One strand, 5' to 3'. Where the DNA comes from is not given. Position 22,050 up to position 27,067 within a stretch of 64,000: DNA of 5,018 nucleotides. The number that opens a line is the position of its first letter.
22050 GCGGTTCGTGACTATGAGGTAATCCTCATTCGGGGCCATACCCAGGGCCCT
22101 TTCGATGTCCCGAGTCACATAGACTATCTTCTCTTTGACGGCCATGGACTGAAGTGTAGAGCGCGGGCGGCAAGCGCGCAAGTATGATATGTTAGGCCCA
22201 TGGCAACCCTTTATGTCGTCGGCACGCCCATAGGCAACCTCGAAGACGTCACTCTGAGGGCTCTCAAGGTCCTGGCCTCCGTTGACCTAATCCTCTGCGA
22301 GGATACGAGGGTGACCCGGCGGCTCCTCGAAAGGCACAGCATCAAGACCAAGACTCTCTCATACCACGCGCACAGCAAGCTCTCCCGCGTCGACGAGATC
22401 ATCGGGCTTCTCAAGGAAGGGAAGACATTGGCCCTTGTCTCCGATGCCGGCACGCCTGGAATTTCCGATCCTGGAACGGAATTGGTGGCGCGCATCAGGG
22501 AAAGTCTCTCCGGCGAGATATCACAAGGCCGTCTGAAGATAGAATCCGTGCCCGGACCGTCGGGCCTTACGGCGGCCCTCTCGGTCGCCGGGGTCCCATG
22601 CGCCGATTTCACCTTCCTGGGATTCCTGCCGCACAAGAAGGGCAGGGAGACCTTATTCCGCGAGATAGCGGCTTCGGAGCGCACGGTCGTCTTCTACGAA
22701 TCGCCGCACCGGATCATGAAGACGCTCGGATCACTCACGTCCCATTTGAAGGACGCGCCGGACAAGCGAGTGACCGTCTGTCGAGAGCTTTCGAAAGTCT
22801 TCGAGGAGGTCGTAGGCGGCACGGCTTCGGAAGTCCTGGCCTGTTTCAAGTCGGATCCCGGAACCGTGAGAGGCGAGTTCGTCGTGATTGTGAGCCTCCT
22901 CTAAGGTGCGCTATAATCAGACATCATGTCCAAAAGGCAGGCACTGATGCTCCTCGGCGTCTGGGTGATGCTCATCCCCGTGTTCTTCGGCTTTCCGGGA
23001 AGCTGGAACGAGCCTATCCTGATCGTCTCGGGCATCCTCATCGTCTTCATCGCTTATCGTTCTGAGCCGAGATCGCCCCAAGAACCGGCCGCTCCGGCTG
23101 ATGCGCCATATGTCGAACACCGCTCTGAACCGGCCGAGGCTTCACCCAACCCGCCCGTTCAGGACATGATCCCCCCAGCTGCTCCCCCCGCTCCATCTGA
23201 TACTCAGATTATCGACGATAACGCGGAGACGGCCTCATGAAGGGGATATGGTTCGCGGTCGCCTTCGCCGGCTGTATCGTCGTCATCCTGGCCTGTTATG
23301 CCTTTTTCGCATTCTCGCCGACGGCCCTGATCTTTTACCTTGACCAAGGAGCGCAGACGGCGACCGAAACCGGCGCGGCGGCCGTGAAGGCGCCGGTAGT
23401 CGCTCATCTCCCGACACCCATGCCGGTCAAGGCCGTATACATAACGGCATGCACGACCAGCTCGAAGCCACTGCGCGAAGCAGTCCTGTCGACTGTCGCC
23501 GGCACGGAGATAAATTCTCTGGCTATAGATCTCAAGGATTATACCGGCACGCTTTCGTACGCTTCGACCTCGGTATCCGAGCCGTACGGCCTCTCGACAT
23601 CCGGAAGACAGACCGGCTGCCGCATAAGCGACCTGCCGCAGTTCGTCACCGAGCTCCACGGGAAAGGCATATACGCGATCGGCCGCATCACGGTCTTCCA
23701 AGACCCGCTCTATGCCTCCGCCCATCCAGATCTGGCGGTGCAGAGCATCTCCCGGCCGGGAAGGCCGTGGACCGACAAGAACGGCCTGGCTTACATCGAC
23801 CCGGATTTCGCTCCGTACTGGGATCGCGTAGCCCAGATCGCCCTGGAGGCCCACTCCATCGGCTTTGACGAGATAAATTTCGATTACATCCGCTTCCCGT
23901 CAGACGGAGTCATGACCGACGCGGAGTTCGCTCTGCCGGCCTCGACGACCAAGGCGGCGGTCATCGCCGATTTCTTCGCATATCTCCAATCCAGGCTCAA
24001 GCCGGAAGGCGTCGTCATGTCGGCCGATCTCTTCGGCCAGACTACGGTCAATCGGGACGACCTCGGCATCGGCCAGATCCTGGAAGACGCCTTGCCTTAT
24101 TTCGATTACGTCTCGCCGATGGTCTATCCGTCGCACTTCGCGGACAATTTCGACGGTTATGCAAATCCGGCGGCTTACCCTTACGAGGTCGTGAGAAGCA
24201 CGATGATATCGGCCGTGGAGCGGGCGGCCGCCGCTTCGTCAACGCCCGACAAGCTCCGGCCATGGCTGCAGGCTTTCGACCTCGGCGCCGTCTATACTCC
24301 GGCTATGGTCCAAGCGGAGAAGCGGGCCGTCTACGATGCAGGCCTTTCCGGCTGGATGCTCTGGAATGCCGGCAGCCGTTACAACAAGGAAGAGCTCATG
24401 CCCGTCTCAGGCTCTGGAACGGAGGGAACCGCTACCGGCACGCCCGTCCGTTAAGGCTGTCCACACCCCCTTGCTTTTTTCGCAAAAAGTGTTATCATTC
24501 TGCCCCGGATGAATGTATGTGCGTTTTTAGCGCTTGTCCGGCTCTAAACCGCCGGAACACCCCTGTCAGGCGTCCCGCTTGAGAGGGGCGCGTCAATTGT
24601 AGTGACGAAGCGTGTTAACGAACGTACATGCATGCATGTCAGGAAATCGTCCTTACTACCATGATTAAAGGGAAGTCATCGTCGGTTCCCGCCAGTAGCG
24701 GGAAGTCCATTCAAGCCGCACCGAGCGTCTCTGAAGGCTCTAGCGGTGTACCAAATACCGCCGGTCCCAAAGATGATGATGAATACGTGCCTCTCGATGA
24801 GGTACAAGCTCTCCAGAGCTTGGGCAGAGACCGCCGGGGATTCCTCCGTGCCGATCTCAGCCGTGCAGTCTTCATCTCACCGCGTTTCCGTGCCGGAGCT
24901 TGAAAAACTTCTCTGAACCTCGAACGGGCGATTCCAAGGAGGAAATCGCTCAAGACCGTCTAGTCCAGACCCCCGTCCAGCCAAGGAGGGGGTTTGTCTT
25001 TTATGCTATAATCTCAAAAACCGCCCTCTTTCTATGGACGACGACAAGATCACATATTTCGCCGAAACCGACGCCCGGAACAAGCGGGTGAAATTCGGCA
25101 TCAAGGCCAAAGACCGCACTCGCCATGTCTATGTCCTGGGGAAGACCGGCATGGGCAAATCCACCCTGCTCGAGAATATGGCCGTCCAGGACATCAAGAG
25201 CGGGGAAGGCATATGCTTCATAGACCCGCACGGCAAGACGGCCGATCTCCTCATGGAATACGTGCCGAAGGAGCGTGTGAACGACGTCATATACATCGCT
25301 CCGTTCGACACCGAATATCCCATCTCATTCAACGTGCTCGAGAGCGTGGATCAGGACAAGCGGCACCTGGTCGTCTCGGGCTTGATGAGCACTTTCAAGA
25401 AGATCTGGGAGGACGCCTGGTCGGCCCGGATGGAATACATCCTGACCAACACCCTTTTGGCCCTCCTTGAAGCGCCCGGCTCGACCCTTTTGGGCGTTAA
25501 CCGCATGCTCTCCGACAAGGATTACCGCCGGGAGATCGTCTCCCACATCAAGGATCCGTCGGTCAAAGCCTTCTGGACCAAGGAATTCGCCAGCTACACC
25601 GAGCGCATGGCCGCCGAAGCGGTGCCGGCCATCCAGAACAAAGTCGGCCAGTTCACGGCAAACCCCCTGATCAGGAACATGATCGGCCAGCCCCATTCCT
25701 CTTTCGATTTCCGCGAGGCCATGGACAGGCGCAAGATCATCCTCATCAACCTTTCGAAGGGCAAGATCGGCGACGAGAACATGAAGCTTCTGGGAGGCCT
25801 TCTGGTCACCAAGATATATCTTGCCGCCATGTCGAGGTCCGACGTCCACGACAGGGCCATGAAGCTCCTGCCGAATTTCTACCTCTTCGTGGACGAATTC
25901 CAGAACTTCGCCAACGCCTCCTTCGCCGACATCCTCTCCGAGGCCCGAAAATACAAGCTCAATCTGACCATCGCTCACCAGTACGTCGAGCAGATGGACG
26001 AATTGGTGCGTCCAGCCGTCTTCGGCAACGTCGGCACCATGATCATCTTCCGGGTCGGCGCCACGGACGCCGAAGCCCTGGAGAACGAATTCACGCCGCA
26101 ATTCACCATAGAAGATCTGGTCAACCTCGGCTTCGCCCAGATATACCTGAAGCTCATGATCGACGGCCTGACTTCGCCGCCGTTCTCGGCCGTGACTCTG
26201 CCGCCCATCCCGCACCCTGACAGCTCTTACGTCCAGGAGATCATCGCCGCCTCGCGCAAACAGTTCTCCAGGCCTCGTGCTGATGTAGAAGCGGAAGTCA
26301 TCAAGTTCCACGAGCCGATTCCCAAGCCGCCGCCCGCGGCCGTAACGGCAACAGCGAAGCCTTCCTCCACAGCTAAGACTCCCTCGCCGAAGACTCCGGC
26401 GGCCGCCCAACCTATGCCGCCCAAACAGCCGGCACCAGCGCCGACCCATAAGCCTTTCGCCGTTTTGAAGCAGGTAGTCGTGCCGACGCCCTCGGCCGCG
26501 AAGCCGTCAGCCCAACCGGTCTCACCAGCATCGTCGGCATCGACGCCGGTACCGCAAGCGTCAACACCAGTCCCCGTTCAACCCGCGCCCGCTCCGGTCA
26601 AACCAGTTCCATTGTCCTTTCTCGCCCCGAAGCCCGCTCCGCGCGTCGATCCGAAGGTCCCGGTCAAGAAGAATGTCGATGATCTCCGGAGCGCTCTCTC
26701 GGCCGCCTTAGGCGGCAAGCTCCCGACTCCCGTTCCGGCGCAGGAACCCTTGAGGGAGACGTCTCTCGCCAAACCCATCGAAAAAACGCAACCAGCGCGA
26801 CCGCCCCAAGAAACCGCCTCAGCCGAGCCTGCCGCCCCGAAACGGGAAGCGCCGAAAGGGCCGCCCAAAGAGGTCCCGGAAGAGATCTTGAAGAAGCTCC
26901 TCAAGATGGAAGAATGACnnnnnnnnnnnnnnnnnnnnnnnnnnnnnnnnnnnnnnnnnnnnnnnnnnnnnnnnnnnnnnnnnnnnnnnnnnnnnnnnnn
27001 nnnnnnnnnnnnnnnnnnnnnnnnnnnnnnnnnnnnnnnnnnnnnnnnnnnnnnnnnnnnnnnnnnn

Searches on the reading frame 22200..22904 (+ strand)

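Call 10: search_protein_families(library=pfam, proteins=[window:22200-22904:+], max_evalue=0.001)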
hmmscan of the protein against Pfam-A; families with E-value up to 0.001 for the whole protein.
window:22200-22904:+ (234 aa): 1 family
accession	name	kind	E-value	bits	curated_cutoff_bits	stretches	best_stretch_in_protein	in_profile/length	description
PF00590.25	TP_methylase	-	9.5e-34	117.6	27.8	1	3-212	1-211/212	Tetrapyrrole (Corrin/Porphyrin) Methylases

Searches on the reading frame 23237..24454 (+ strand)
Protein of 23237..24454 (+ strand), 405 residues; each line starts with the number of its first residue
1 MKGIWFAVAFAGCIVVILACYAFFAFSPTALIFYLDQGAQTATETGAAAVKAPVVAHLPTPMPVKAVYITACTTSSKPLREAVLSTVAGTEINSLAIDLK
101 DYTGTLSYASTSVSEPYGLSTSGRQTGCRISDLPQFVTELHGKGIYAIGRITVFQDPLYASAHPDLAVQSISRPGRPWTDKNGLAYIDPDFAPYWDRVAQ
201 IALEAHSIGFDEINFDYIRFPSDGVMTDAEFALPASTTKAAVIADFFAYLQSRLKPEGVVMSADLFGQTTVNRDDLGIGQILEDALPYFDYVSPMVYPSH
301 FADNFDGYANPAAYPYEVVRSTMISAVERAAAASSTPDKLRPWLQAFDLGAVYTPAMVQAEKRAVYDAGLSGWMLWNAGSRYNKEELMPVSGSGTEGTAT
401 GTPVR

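Call 10: search_protein_families(library=pfam, proteins=[window:23237-24454:+], max_evalue=0.001)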
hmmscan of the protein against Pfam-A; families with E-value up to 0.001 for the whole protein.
window:23237-24454:+ (405 aa): 1 family
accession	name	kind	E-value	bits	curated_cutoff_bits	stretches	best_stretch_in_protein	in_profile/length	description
PF13200.12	DUF4015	-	2.3e-85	286.9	27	1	66-382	1-313/313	Putative glycosyl hydrolase domain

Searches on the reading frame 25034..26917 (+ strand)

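Call 10: search_protein_families(library=pfam, proteins=[window:25034-26917:+], max_evalue=0.001)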
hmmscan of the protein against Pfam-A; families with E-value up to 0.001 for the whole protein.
window:25034-26917:+ (627 aa): 5 families
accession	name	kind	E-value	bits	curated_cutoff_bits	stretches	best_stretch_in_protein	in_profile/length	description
PF10412.15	TrwB_AAD_bind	-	9.9e-08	31.7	20.5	1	24-342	10-311/387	Type IV secretion-system coupling protein DNA-binding domain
PF02534.20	T4SS-DNA_transf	-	6.4e-07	29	20.1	1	21-323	44-346/468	Type IV secretory system Conjugative DNA transfer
PF01935.23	DUF87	-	2.1e-06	28.4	23.2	1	17-79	10-69/220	Helicase HerA, central domain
PF12696.13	TraG-D_C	-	2.3e-05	24.7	22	1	282-343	2-66/126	TraM recognition site of TraD and TraG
PF25199.1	nSTAND_NTPase5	-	0.00027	21.2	34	0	24-110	36-124/145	Novel STAND NTPase 5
